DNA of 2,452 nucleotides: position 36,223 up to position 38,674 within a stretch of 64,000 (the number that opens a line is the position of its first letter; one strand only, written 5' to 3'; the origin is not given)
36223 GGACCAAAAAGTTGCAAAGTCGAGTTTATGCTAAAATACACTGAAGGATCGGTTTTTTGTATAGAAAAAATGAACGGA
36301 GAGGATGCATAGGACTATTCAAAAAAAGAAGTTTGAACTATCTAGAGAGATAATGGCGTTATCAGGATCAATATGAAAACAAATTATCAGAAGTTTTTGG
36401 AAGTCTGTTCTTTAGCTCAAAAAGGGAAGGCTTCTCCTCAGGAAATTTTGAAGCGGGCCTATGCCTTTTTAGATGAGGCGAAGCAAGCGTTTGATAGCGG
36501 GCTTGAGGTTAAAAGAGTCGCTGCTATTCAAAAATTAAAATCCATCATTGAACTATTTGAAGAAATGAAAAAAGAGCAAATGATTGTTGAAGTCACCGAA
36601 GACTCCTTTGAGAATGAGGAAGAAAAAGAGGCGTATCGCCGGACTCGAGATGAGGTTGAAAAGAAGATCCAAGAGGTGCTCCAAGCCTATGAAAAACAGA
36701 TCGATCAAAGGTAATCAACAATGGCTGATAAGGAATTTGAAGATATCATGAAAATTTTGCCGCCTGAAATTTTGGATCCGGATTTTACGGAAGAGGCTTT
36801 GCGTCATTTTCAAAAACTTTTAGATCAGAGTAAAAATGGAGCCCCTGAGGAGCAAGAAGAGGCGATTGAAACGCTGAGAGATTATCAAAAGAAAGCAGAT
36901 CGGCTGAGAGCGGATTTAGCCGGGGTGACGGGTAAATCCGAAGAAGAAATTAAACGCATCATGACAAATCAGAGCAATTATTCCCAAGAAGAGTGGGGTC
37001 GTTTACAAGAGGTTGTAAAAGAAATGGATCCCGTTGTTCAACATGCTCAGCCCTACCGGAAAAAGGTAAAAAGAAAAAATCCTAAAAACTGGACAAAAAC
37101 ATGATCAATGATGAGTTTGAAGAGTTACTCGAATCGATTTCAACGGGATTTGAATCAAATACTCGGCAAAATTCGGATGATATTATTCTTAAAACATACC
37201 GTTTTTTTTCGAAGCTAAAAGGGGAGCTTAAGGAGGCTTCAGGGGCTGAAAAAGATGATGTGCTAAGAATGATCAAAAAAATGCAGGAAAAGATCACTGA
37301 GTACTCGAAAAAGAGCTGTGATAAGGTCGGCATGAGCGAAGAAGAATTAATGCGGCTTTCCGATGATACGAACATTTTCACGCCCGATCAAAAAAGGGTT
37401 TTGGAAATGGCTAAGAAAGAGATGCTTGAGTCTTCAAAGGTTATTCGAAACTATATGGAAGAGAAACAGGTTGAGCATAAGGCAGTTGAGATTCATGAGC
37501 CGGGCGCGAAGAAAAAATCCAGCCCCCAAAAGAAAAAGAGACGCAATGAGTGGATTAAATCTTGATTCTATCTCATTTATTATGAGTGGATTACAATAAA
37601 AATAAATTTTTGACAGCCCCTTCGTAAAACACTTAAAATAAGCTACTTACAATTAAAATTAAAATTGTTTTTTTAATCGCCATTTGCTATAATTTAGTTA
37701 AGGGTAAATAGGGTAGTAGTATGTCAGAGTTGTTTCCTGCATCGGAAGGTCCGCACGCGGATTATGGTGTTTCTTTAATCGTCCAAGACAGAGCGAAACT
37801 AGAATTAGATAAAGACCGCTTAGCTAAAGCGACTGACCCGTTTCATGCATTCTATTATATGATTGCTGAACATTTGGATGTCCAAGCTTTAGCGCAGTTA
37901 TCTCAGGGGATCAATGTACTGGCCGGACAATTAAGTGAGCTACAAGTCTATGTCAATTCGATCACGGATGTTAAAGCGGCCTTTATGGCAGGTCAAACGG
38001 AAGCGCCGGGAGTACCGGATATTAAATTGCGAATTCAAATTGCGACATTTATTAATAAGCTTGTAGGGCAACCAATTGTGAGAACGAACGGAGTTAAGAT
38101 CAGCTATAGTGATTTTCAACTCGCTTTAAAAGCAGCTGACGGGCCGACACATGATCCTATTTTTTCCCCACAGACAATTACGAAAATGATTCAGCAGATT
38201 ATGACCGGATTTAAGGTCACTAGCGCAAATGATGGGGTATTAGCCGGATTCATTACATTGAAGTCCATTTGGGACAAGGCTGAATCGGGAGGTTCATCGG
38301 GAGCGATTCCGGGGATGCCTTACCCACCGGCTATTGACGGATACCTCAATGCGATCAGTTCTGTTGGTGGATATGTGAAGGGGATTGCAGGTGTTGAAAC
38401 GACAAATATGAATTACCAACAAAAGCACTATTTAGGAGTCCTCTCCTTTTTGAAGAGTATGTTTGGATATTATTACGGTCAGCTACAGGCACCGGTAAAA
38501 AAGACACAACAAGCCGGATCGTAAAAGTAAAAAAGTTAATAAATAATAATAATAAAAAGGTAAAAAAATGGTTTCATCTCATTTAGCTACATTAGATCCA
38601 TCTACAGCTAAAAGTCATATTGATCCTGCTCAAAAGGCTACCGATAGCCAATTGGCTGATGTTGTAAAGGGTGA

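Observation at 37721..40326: Triplicated EspA/SseB-like candidates upstream of the translocators: a possible needle-extension system in a chlamydial injectisome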

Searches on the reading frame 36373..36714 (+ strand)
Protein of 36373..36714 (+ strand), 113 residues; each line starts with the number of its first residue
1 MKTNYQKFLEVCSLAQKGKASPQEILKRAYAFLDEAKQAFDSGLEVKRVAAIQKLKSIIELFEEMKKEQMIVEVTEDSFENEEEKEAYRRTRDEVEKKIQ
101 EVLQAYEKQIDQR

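Call 3: search_protein_families(library=pfam, proteins=[window:36373-36714:+], max_evalue=1)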
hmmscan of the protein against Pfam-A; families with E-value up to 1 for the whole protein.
window:36373-36714:+ (113 aa): 8 families
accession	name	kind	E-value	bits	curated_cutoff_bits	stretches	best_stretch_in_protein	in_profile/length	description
PF02739.22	5_3_exonuc_N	-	0.012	15.8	34.3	1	24-109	9-91/164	5'-3' exonuclease, N-terminal resolvase-like domain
PF11458.13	Mistic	-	0.016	15.6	26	1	55-104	16-64/74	Membrane-integrating protein Mistic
PF02671.26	PAH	-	0.034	14.3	21.3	1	5-34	3-32/45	Paired amphipathic helix repeat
PF17810.6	Arg_decarb_HB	-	0.037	14.8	23.3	1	16-43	17-44/84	Arginine decarboxylase helical bundle domain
PF25625.1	PH_NISCH_C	-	0.037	14.2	27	1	46-99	70-125/154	Nischarin, C-terminal PH domain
PF03568.22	Peptidase_C50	-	0.042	13.4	27.8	1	46-109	37-93/395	Peptidase family C50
PF15460.11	SAS4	-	0.063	13.8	24.4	1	43-70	67-94/99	Something about silencing, SAS, complex subunit 4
PF03839.21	Sec62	-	0.55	10.5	27.8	1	27-101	6-81/191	Translocation protein Sec62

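Call 16: search_protein_families(library=ncbifam, proteins=[window:36373-36714:+], max_evalue=1)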
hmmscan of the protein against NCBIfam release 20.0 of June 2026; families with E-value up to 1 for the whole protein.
window:36373-36714:+ (113 aa): 2 families
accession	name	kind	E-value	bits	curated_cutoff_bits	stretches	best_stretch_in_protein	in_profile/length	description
NF045779.1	gas_vesic_GvpG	exception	0.081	13.3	85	1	44-104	16-76/83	gas vesicle protein GvpG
TIGR01837.1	PHA_granule_1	subfamily_domain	0.22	11.6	94.7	0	7-65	26-82/118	poly(hydroxyalkanoate) granule-associated protein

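Call 82: search_protein_families(library=pfam, proteins=[window:36373-36714:+], max_evalue=0.5)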
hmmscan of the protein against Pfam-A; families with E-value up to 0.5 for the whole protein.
window:36373-36714:+ (113 aa): 7 families
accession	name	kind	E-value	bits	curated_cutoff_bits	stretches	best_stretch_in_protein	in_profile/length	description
PF02739.22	5_3_exonuc_N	-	0.012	15.8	34.3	1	24-109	9-91/164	5'-3' exonuclease, N-terminal resolvase-like domain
PF11458.13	Mistic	-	0.016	15.6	26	1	55-104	16-64/74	Membrane-integrating protein Mistic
PF02671.26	PAH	-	0.034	14.3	21.3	0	5-34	3-32/45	Paired amphipathic helix repeat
PF17810.6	Arg_decarb_HB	-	0.037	14.8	23.3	1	16-43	17-44/84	Arginine decarboxylase helical bundle domain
PF25625.1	PH_NISCH_C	-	0.037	14.2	27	1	46-99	70-125/154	Nischarin, C-terminal PH domain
PF03568.22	Peptidase_C50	-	0.042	13.4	27.8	1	46-109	37-93/395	Peptidase family C50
PF15460.11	SAS4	-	0.063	13.8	24.4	0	43-70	67-94/99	Something about silencing, SAS, complex subunit 4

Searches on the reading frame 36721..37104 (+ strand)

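Call 3: search_protein_families(library=pfam, proteins=[window:36721-37104:+], max_evalue=1)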
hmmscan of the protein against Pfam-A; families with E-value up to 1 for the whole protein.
window:36721-37104:+ (127 aa): 9 families
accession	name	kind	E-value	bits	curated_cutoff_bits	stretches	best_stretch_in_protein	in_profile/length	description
PF13339.11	AATF-Che1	-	0.01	16.8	24.7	1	32-116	43-130/137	Apoptosis antagonizing transcription factor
PF08775.15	ParB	-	0.012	16.3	25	1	32-118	13-99/126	ParB family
PF20072.4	DUF6468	-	0.038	14.6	26.9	1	46-81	34-69/76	Domain of unknown function (DUF6468)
PF07749.17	ERp29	-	0.074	14.3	24.3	1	28-101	4-74/95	Endoplasmic reticulum protein ERp29, C-terminal domain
PF03979.19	Sigma70_r1_1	-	0.088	13.2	22.5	1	6-32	22-48/81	Sigma-70 factor, region 1.1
PF17107.11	SesA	-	0.093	13.3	26.3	1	23-101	38-114/122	N-terminal domain on NACHT_NTPase and P-loop NTPases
PF20547.3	DUF6761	-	0.096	13.2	27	0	25-87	6-70/82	Family of unknown function (DUF6761)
PF13560.12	HTH_31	-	0.15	12.8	27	1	51-97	5-52/64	Helix-turn-helix domain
PF16785.10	SMBP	-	0.18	12.4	29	0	43-111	25-91/111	Small metal-binding protein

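Call 16: search_protein_families(library=ncbifam, proteins=[window:36721-37104:+], max_evalue=1)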
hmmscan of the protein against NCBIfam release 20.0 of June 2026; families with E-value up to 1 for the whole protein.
window:36721-37104:+ (127 aa): 6 families
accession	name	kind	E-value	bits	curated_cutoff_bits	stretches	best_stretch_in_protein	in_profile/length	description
NF051436.1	NheA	equivalog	0.0073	15.2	500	1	23-86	163-226/385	non-hemolytic enterotoxin subunit A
NF047373.1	BB0259_flg_lyt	exception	0.049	12.4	234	1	30-114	74-161/705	flagellar assembly lytic transglycosylase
NF040507.1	LBP_cg2779_fam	subfamily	0.062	13.3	40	1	50-99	8-57/58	LBP_cg2779 family protein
TIGR02502.2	type_III_YscX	equivalog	0.074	13.4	30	1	12-64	60-114/122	type III secretion apparatus assembly protein SctX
NF047759.1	LBF_1134_fam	equivalog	0.13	12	200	1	5-40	70-105/196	LBF_1134 family protein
NF011553.0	PRK14981.1-5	equivalog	0.16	12.1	152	1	38-101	45-109/113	DNA-directed RNA polymerase subunit F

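Call 82: search_protein_families(library=pfam, proteins=[window:36721-37104:+], max_evalue=0.5)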
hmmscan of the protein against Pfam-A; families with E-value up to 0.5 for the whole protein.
window:36721-37104:+ (127 aa): 9 families
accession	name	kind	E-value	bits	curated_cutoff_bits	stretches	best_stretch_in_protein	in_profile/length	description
PF13339.11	AATF-Che1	-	0.01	16.8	24.7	1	32-116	43-130/137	Apoptosis antagonizing transcription factor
PF08775.15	ParB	-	0.012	16.3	25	1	32-118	13-99/126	ParB family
PF20072.4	DUF6468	-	0.038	14.6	26.9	1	46-81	34-69/76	Domain of unknown function (DUF6468)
PF07749.17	ERp29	-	0.074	14.3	24.3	1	28-101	4-74/95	Endoplasmic reticulum protein ERp29, C-terminal domain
PF03979.19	Sigma70_r1_1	-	0.088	13.2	22.5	1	6-32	22-48/81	Sigma-70 factor, region 1.1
PF17107.11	SesA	-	0.093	13.3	26.3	1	23-101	38-114/122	N-terminal domain on NACHT_NTPase and P-loop NTPases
PF20547.3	DUF6761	-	0.096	13.2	27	0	25-87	6-70/82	Family of unknown function (DUF6761)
PF13560.12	HTH_31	-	0.15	12.8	27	1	51-97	5-52/64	Helix-turn-helix domain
PF16785.10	SMBP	-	0.18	12.4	29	0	43-111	25-91/111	Small metal-binding protein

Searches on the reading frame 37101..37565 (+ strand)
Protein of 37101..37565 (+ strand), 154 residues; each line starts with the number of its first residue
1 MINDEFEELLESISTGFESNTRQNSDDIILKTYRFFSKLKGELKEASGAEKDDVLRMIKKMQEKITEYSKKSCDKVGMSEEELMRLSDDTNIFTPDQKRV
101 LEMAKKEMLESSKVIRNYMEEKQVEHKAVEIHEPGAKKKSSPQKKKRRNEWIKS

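Call 3: search_protein_families(library=pfam, proteins=[window:37101-37565:+], max_evalue=1)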
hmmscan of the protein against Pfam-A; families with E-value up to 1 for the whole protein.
window:37101-37565:+ (154 aa): 3 families
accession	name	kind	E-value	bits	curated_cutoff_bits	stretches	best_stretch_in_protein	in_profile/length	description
PF14372.11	hAT-like_RNase-H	-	0.006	17.2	27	1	33-73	12-52/100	hAT-like transposase, RNase-H fold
PF09999.14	DUF2240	-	0.091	12.8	22.3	0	26-67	77-118/144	Uncharacterized protein conserved in archaea (DUF2240)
PF17522.7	DUF5446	-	0.45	11.1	26.2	0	50-84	6-40/72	Family of unknown function (DUF5446)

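Call 16: search_protein_families(library=ncbifam, proteins=[window:37101-37565:+], max_evalue=1)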
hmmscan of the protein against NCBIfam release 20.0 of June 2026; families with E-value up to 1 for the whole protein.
window:37101-37565:+ (154 aa): 0 families

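Call 82: search_protein_families(library=pfam, proteins=[window:37101-37565:+], max_evalue=0.5)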
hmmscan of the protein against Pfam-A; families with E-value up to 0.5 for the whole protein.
window:37101-37565:+ (154 aa): 3 families
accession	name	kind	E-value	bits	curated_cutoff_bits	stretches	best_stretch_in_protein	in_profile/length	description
PF14372.11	hAT-like_RNase-H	-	0.006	17.2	27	1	33-73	12-52/100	hAT-like transposase, RNase-H fold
PF09999.14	DUF2240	-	0.091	12.8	22.3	0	26-67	77-118/144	Uncharacterized protein conserved in archaea (DUF2240)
PF17522.7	DUF5446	-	0.45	11.1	26.2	0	50-84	6-40/72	Family of unknown function (DUF5446)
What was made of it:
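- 36373..37565 (+): Three small charged helical ORFs: s1 (113 aa), s2 (127 aa) and s3 (154 aa). They are present beside the array in all seven complete loci (directly upstream in most) and may be chaperones or regulators. No family match (calls 3, 16, 82).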

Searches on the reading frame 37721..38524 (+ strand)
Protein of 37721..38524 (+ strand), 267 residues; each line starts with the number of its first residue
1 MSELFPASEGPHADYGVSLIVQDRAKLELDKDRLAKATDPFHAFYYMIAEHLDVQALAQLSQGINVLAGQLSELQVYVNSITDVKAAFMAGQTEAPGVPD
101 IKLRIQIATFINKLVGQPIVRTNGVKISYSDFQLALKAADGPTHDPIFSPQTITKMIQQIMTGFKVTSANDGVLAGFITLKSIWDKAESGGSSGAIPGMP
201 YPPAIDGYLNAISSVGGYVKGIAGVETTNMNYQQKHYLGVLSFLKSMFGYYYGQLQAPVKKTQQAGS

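Call 3: search_protein_families(library=pfam, proteins=[window:37721-38524:+], max_evalue=1)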
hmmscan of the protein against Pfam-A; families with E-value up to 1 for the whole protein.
window:37721-38524:+ (267 aa): 0 families

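Call 16: search_protein_families(library=ncbifam, proteins=[window:37721-38524:+], max_evalue=1)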
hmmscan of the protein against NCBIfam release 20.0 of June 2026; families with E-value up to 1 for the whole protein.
window:37721-38524:+ (267 aa): 0 families

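Call 101: find_related_loci(query=A12, collection=metagenome_contigs, flank=10000)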
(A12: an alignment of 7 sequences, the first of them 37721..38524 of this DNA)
Query A12 (267 aa) in metagenome_contigs; peptide patterns used: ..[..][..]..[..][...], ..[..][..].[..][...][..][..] (x = any residue, [..] = any of these).
600 stretches matched a pattern (row limit reached: there are more); 1 encode a relative of the query (tblastn E <= 1e-3); 1 distinct loci.
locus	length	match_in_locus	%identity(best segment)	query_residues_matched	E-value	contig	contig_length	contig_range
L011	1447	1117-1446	45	13-116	2e-25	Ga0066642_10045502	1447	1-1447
